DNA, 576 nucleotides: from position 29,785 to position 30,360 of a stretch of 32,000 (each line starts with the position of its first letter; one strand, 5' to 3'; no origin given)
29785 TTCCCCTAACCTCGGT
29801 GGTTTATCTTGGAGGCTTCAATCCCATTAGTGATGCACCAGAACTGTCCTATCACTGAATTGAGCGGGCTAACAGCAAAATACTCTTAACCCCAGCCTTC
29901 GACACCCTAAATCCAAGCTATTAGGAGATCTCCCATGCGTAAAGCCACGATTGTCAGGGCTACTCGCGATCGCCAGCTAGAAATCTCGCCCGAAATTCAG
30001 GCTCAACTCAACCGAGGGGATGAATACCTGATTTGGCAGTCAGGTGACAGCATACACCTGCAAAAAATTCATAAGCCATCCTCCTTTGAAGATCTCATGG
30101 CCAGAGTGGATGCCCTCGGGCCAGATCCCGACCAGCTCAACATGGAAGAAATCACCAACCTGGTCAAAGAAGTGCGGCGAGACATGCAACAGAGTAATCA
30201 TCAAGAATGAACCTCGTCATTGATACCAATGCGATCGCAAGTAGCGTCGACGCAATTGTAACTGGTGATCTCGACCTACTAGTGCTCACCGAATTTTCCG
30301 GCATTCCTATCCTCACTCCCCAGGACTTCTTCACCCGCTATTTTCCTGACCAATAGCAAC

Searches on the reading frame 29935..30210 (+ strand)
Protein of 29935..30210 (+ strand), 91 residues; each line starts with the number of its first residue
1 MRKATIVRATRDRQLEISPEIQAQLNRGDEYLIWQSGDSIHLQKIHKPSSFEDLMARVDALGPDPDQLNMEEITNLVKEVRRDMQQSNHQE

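Call 57: search_protein_families(library=pfam, proteins=[window:29935-30210:+], max_evalue=0.1)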
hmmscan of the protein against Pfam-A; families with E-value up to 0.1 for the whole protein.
window:29935-30210:+ (91 aa): 1 family
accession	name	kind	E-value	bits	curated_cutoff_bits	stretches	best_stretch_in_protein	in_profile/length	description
PF23067.1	MG280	-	0.091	12.7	27.4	0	49-89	51-91/259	Uncharacterised protein MG280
